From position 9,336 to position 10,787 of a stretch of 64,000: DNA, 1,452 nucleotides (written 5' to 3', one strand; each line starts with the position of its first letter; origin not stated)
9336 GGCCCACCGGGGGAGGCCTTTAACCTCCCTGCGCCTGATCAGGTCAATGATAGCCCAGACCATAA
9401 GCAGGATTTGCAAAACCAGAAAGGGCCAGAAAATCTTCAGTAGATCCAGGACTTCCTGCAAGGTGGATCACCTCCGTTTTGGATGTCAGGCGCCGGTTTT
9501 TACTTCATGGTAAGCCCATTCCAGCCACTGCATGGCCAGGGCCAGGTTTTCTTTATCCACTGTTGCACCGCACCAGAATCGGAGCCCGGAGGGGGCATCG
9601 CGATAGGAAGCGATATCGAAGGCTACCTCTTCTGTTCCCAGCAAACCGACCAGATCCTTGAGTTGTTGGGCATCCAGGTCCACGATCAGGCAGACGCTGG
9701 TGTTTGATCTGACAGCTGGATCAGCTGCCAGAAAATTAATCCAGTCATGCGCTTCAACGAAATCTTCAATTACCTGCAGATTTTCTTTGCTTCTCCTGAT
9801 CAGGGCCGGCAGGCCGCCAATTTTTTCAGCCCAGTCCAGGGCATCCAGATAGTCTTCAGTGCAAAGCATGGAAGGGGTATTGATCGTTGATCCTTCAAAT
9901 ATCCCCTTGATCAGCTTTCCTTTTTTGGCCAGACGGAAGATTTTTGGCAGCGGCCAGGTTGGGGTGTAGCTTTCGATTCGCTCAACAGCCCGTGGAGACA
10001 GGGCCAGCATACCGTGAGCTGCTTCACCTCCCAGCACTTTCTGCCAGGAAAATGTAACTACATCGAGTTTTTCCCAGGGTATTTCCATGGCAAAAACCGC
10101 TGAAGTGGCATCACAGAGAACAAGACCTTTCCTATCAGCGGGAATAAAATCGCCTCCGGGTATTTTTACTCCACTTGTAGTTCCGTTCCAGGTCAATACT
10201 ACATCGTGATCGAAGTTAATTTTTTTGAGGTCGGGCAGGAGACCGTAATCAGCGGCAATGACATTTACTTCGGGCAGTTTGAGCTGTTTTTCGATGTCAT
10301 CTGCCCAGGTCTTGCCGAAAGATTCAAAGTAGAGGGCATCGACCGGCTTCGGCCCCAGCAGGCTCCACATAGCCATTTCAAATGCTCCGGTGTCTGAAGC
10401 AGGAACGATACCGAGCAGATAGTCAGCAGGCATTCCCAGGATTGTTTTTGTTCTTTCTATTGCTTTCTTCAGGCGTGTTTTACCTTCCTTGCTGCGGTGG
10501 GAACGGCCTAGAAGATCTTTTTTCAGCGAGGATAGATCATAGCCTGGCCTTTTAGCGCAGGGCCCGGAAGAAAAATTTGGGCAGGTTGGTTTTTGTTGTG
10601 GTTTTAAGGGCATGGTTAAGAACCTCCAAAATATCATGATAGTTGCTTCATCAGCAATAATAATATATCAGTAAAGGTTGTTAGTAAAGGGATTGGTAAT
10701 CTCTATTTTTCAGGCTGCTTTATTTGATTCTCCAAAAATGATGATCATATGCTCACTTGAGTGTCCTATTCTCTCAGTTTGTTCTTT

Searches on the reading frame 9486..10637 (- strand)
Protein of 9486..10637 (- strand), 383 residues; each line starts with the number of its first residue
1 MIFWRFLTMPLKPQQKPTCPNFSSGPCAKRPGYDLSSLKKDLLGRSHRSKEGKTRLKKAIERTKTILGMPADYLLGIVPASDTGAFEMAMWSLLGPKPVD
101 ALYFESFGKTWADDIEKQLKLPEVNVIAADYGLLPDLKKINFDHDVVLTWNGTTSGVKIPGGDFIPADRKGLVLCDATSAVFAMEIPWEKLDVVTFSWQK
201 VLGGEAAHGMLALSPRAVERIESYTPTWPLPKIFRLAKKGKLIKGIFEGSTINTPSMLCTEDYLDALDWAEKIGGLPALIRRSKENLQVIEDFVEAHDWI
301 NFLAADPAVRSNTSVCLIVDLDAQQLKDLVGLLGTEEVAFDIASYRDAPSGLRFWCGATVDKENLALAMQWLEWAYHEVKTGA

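Call 8: search_protein_families(library=pfam, proteins=[window:9486-10637:-])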
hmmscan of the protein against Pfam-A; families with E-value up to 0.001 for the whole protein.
window:9486-10637:- (383 aa): 0 families

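Call 47: search_protein_families(library=ncbifam, proteins=[window:9486-10637:-], max_evalue=0.01)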
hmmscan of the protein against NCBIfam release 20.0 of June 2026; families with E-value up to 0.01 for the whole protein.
window:9486-10637:- (383 aa): 7 families
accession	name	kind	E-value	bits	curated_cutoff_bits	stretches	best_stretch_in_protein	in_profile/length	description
NF002841.0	PRK03080.1-2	equivalog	9.2e-190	630.6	477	1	11-381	5-385/389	phosphoserine transaminase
TIGR01365.1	serC_2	equivalog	1.9e-181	603.2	448.2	1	16-377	1-372/374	phosphoserine transaminase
TIGR01366.1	serC_3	equivalog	4.6e-20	72.1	401.65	1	17-314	2-297/361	phosphoserine transaminase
TIGR01364.1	serC_1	equivalog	1.9e-14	53.4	443.6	1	45-320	36-302/358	phosphoserine transaminase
NF003764.0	PRK05355.1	equivalog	9.9e-13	47.7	253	1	42-320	36-300/357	3-phosphoserine/phosphohydroxythreonine transaminase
NF009112.0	PRK12462.1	equivalog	0.00093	18.1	563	1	41-317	37-305/365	phosphoserine transaminase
NF045640.1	AspGlyoxATaseBhcA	equivalog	0.0047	15.9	650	1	44-223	27-219/395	L-aspartate--glyoxylate aminotransferase BhcA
